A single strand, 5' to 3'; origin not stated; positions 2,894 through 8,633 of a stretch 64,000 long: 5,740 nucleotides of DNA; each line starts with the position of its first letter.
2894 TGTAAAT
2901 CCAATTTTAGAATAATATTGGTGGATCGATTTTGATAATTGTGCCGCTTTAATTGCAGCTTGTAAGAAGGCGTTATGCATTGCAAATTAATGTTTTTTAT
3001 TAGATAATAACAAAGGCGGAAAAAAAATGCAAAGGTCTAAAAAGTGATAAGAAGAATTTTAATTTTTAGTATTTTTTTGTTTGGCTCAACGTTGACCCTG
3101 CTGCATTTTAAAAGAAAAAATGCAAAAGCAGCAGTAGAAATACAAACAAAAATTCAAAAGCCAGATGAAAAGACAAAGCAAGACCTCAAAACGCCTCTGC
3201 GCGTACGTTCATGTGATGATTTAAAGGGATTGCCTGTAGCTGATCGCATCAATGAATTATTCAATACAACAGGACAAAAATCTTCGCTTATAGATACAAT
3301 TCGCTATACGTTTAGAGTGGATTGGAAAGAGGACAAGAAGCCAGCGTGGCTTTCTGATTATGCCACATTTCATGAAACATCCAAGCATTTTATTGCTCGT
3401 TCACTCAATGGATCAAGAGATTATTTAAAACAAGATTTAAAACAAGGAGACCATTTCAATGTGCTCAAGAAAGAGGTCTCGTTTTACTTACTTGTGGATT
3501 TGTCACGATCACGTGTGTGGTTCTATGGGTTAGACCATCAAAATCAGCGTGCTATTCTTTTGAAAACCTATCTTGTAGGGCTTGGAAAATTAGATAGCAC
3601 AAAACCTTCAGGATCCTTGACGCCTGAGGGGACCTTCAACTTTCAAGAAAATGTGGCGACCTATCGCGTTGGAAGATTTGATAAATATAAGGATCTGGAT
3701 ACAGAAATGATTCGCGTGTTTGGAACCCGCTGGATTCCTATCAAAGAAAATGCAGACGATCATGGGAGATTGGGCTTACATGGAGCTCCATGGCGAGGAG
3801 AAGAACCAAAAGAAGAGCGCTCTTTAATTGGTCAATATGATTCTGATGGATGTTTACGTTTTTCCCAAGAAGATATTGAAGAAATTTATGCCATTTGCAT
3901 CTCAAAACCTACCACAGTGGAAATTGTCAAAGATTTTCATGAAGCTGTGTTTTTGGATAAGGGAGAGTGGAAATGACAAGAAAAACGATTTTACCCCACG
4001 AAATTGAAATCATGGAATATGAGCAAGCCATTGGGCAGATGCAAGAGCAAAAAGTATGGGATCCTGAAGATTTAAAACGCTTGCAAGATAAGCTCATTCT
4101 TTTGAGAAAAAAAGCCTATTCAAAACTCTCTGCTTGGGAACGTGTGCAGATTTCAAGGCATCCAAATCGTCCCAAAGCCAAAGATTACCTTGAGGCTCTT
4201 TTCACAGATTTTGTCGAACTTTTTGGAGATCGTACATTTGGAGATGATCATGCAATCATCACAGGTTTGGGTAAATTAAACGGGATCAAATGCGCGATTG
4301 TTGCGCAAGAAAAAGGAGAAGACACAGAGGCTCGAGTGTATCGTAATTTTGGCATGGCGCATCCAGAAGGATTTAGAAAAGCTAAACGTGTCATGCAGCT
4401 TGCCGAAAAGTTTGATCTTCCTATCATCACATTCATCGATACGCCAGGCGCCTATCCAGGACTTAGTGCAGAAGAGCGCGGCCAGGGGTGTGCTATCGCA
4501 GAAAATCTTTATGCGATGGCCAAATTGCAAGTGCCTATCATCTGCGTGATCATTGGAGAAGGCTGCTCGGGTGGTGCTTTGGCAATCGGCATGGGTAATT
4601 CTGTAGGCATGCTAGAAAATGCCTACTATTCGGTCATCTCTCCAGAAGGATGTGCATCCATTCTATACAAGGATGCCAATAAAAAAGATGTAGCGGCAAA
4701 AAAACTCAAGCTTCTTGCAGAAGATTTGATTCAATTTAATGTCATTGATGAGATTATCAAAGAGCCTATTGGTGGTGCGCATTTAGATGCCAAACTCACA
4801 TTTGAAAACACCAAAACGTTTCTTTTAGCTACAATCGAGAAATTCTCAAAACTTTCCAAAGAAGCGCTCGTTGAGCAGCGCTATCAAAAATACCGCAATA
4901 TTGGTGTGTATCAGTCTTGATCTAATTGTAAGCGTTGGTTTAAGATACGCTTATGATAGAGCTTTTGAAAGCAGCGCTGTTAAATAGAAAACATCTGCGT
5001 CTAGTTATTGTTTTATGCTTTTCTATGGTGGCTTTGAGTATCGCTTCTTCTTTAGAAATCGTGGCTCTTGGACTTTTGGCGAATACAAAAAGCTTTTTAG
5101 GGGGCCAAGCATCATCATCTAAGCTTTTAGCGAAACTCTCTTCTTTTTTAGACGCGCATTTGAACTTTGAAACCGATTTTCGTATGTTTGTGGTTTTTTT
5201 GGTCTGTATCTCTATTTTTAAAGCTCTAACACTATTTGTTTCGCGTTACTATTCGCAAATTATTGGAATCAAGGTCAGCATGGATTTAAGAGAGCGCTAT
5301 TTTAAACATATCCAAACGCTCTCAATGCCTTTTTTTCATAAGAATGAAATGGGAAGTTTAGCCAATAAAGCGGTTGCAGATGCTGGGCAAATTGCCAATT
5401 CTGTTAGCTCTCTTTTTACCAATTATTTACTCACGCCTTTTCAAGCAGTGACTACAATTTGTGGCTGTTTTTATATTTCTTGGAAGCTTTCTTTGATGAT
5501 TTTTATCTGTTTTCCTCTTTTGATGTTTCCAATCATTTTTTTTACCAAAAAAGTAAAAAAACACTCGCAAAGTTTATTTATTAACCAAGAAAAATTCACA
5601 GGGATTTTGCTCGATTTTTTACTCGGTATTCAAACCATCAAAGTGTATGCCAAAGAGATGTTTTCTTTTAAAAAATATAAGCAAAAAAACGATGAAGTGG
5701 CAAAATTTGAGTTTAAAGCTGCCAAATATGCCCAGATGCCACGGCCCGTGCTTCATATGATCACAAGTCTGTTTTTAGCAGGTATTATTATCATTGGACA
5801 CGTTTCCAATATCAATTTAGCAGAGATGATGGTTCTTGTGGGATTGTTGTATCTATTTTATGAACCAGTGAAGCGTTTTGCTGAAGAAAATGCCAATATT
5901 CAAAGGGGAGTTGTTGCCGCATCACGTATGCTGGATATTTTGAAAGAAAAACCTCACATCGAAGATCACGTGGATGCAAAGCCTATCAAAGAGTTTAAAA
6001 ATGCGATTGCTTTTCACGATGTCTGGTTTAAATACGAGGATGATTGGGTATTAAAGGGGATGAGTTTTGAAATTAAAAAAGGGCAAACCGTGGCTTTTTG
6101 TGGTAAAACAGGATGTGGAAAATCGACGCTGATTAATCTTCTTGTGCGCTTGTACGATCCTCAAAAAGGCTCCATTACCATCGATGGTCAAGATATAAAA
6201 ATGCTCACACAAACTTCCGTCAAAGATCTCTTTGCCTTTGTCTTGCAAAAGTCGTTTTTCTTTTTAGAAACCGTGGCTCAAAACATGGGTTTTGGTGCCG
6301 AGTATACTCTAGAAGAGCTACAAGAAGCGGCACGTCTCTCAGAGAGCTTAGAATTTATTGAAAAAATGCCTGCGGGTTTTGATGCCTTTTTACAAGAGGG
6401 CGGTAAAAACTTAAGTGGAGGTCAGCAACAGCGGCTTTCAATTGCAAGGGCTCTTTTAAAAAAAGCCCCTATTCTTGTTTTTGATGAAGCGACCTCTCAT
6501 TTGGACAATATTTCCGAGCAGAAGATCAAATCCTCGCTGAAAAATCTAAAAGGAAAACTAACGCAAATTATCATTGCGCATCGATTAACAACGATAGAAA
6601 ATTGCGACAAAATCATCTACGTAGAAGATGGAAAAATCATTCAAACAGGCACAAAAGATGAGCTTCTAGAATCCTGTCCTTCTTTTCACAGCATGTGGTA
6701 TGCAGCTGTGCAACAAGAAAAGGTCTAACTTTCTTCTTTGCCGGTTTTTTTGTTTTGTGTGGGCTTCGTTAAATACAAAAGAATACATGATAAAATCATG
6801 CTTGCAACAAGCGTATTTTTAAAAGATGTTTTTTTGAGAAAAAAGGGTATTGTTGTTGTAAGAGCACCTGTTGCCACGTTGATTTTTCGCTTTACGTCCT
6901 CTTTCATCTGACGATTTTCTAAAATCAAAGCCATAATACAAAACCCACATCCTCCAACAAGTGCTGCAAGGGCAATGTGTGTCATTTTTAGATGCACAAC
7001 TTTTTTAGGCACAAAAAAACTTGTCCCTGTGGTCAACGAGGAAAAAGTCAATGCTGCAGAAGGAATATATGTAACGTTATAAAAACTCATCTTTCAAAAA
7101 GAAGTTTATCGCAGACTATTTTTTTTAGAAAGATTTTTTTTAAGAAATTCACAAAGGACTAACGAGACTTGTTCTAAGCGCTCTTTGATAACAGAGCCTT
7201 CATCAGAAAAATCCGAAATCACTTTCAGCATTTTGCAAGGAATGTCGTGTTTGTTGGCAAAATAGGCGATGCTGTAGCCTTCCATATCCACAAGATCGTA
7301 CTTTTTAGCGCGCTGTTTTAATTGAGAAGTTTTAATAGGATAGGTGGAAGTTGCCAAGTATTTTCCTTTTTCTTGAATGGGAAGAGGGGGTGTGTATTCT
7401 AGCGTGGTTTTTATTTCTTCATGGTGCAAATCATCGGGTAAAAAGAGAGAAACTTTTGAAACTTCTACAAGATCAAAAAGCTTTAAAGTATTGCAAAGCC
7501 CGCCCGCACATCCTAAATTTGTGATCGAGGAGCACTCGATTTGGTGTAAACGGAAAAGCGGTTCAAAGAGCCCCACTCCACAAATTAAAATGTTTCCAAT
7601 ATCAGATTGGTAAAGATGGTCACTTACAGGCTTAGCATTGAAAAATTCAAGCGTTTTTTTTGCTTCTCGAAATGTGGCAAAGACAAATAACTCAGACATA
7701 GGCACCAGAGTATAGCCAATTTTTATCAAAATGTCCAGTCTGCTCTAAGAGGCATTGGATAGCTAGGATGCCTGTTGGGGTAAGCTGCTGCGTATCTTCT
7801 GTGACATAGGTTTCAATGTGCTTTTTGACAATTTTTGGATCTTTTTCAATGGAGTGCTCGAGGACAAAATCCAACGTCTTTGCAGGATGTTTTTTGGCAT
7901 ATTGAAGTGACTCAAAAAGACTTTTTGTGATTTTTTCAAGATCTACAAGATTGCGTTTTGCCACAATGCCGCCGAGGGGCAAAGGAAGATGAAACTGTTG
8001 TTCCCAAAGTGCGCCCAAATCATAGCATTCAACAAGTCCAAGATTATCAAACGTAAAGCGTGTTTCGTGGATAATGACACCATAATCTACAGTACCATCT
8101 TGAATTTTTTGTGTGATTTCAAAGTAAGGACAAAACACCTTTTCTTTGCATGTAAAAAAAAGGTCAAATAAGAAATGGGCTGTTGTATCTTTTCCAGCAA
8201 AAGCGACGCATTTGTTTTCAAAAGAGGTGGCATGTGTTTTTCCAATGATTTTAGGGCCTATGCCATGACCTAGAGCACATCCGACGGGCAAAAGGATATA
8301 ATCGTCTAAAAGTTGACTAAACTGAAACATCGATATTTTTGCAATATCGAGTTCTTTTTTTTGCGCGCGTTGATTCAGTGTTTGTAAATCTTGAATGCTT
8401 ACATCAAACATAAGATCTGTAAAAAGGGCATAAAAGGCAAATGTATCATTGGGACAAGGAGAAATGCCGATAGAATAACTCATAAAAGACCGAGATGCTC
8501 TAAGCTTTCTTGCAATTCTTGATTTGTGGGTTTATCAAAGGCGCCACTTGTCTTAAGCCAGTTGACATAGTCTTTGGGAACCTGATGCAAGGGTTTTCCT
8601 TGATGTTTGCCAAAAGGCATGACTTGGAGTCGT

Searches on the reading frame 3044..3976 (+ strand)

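Call 98: search_protein_families(library=pfam, proteins=[window:3044-3976:+], max_evalue=0.00001)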
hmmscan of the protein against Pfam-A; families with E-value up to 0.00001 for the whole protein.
window:3044-3976:+ (310 aa): 1 family
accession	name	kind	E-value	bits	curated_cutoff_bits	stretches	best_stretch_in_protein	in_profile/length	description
PF03734.19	YkuD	-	8.4e-14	52.8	23.4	1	147-294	2-146/146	L,D-transpeptidase catalytic domain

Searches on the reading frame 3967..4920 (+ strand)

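Call 98: search_protein_families(library=pfam, proteins=[window:3967-4920:+], max_evalue=0.00001)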
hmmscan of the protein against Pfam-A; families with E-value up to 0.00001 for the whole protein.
window:3967-4920:+ (317 aa): 2 families
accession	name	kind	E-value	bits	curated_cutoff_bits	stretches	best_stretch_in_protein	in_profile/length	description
PF03255.19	ACCA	-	2.6e-131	437.8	23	1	10-313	3-310/310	Acetyl co-enzyme A carboxylase carboxyltransferase-like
PF01039.27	Carboxyl_trans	-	1.6e-22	80.3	22.3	1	96-245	283-428/493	Carboxyl transferase domain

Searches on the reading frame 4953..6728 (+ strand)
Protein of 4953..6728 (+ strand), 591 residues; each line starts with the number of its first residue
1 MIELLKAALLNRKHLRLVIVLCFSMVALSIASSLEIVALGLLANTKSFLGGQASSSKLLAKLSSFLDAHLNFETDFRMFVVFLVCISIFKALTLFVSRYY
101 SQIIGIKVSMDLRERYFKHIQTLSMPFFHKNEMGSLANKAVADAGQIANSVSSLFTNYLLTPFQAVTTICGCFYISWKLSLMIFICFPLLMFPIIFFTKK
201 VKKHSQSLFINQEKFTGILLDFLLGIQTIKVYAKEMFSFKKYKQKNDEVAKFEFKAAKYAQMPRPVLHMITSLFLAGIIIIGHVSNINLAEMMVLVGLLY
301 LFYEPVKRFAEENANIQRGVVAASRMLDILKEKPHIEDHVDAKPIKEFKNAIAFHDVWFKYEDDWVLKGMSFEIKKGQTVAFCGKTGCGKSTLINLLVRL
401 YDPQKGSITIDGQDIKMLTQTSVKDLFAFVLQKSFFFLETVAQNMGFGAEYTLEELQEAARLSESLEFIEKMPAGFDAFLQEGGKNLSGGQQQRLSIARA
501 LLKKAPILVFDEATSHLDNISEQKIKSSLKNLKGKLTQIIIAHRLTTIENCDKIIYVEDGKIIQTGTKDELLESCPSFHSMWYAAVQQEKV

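Call 98: search_protein_families(library=pfam, proteins=[window:4953-6728:+], max_evalue=0.00001)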
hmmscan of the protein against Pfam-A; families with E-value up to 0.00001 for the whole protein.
window:4953-6728:+ (591 aa): 4 families
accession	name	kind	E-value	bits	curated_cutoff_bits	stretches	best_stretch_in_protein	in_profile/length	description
PF00664.28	ABC_membrane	-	4.8e-33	115.5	28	1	55-288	18-252/274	ABC transporter transmembrane region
PF00005.33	ABC_tran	-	7.6e-33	114.4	25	1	367-515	1-137/137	ABC transporter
PF02463.25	SMC_N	-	1.3e-09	38.3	40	1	206-558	109-212/220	RecF/RecN/SMC N terminal domain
PF03215.21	Rad17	-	8.9e-06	26.2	23.8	0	349-501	18-166/186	Rad17 P-loop domain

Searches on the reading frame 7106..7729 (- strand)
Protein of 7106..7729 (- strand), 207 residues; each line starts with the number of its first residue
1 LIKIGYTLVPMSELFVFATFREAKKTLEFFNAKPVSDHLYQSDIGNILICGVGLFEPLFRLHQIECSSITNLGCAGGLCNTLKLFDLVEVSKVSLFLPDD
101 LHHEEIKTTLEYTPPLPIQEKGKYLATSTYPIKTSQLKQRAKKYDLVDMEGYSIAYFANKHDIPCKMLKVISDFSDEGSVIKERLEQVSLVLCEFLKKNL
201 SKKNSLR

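Call 98: search_protein_families(library=pfam, proteins=[window:7106-7729:-], max_evalue=0.00001)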
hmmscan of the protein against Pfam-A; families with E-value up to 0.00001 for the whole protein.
window:7106-7729:- (207 aa): 1 family
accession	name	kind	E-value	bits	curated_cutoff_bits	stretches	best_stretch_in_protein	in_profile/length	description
PF01048.26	PNP_UDP_1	-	3.4e-08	33.6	25.1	0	139-184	162-213/233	Phosphorylase superfamily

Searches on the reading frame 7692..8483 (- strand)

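Call 98: search_protein_families(library=pfam, proteins=[window:7692-8483:-], max_evalue=0.00001)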
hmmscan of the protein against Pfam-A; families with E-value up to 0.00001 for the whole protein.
window:7692-8483:- (263 aa): 1 family
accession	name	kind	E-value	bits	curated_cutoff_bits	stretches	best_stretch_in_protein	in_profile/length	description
PF02621.19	VitK2_biosynth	-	7e-58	196.5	26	1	4-248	2-249/252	Menaquinone biosynthesis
